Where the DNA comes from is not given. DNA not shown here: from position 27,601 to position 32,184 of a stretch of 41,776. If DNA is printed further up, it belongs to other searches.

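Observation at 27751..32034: Membrane-anchored enzyme combining four to five different peptidoglycan-cleaving chemistries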

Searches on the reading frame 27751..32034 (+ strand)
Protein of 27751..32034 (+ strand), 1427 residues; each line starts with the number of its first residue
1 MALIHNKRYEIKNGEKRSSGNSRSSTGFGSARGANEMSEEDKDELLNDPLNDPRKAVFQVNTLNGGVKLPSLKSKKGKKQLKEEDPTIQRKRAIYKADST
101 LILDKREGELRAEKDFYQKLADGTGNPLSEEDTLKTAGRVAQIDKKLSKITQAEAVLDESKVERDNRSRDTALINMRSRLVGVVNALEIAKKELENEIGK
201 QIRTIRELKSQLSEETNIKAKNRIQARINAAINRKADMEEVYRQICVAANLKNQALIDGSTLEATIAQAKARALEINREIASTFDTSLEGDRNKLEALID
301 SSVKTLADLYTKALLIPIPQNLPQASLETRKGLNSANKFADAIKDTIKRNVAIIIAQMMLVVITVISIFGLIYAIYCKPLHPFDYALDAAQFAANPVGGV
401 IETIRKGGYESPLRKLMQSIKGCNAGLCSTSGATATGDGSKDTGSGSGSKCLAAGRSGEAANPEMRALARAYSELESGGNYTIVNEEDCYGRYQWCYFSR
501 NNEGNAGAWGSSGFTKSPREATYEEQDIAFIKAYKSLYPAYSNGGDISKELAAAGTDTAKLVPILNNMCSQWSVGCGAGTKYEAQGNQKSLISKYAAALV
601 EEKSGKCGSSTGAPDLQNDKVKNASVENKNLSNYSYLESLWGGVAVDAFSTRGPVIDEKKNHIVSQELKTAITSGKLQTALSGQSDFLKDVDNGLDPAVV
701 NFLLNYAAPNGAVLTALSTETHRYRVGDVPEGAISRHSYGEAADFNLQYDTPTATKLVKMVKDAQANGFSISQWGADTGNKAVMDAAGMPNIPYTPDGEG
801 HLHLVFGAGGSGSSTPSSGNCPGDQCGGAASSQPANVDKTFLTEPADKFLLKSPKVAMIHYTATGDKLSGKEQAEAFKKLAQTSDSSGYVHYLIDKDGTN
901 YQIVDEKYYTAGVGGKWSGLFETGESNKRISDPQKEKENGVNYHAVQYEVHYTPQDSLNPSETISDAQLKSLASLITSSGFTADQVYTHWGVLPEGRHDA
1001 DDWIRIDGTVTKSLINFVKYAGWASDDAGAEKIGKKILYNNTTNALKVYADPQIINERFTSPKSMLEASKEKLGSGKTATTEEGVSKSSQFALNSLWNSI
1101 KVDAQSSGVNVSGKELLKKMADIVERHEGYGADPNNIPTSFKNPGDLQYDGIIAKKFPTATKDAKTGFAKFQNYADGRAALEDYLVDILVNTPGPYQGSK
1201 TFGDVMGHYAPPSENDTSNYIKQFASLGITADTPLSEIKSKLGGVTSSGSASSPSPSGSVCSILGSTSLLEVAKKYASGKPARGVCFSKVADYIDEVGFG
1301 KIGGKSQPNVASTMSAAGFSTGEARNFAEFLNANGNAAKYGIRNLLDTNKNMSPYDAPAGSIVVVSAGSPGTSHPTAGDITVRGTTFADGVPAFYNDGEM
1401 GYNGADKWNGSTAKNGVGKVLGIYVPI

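Call 3: search_protein_families(library=pfam, proteins=[window:27751-32031:+], max_evalue=1)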
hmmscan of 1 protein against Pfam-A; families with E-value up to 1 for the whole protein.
window:27751-32031:+ (1427 aa): 3 families
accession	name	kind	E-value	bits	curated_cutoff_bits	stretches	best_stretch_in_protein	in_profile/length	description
PF01510.30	Amidase_2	-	6.4e-10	39.9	26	1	853-977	4-102/131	N-acetylmuramoyl-L-alanine amidase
PF07996.16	T4SS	-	0.0088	16.9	24.7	1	138-230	78-166/197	Type IV secretion system proteins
PF13539.11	Peptidase_M15_4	-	0.037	15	25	1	733-777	5-58/70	D-alanyl-D-alanine carboxypeptidase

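Call 4: search_protein_families(library=ncbifam, proteins=[window:27751-32031:+], max_evalue=1)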
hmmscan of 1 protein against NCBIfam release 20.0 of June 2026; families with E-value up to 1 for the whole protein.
window:27751-32031:+ (1427 aa): 1 family
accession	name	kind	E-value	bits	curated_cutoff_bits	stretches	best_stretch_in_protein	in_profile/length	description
NF001962.0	PRK00736.1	equivalog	0.025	14.3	72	1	193-240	10-55/69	hypothetical protein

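Call 5: search_protein_families(library=phrogs, proteins=[window:27751-32031:+], max_evalue=0.1)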
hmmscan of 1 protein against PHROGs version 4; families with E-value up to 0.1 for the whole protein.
window:27751-32031:+ (1427 aa): 4 families
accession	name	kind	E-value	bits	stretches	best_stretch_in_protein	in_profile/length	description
phrog_873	-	head and packaging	2.2e-07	30.6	1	1142-1232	361-447/1277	endolysin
phrog_1794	-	lysis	0.0002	21.9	1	853-1003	55-182/336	amidase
phrog_3393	-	lysis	0.0044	17.8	1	851-940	19-107/342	endolysin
phrog_19265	-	unknown function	0.009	16.7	1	855-915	25-77/293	-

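Call 12: search_solved_structures(query=window:27751-32031:+, max_evalue=10, show_alignments=3)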
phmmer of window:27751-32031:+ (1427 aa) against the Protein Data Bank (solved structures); distinct sequences matched with E-value up to 10: 0.

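Call 13: find_homologous_proteins(query=window:27751-32031:+, max_evalue=0.001)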
Query window:27751-32031:+ (1427 aa): 2 proteins with E <= 0.001 among 8000 candidates.
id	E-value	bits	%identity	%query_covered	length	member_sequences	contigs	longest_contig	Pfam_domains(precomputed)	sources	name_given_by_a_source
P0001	0.0e+0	3200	100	100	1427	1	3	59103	PF01510.31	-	-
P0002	1.2e-128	449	47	29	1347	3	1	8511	PF02557.23,PF13539.12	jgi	jgi:hypothetical protein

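Call 18: find_encoding_contigs(protein=P0002, flank=10000, max_places=4)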
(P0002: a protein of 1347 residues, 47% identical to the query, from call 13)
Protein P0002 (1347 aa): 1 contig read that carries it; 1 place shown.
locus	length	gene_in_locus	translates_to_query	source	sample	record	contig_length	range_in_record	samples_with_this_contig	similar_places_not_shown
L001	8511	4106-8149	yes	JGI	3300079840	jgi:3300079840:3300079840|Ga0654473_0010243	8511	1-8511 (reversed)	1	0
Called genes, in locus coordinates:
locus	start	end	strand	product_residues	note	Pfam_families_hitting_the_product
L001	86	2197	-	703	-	PF00009:GTP_EFTU, PF22042:EF-G_D2, PF03144:GTP_EFTU_D2, PF14492:EFG_III, PF16658:RF3_C (weak), PF03764:EFG_IV, PF00679:EFG_C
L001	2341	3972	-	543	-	-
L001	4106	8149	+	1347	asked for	PF02557:VanY, PF13539:Peptidase_M15_4 (faint)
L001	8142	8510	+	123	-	?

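Call 22: find_encoding_contigs(protein=window:27751-32034:+, flank=10000, max_places=4)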
Protein window:27751-32034:+ (1427 aa): 5 contigs read that carry it; 3 places shown.
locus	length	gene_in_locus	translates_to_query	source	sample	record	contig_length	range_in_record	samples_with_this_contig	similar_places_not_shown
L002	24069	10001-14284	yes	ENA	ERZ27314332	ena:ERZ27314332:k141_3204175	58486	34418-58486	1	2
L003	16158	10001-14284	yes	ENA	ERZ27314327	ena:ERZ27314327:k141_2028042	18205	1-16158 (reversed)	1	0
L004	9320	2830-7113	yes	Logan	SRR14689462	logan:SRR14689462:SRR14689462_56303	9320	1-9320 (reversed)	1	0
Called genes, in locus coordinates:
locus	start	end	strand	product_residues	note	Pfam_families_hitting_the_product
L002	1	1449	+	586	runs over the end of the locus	-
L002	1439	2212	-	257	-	PF01061:ABC2_membrane, PF12698:ABC2_membrane_3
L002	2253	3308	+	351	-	PF00579:tRNA-synt_1b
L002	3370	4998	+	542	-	PF01676:Metalloenzyme, PF06415:iPGM_N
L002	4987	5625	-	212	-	PF13302:Acetyltransf_3, PF00583:Acetyltransf_1, PF13673:Acetyltransf_10 (weak), PF13508:Acetyltransf_7 (weak)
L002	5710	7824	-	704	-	PF00009:GTP_EFTU, PF22042:EF-G_D2, PF03144:GTP_EFTU_D2, PF14492:EFG_III, PF16658:RF3_C (weak), PF03764:EFG_IV, PF00679:EFG_C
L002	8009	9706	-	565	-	-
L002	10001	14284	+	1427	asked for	PF01510:Amidase_2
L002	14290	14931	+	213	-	-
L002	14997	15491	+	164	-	-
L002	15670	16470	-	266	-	-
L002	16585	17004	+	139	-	PF00903:Glyoxalase (weak), PF22677:Ble-like_N (weak)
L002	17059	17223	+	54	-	-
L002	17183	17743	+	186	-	-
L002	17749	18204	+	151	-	PF06983:3-dmu-9_3-mt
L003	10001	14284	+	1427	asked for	PF01510:Amidase_2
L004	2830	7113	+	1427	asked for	PF01510:Amidase_2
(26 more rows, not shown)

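Call 28: search_protein_families(library=padloc, proteins=[window:27751-32031:+], max_evalue=0.01)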
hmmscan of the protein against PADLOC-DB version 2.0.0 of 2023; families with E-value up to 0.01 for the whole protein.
window:27751-32031:+ (1427 aa): 0 families

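Call 60: find_related_loci(query=window:27751-32031:+, collection=genome_contigs, flank=10000)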
Query window:27751-32031:+ (1427 aa) in genome_contigs; peptide patterns used: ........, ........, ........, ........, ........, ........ (x = any residue, [..] = any of these).
71 stretches matched a pattern, but none encodes a relative of the query by tblastn (E <= 1e-3).
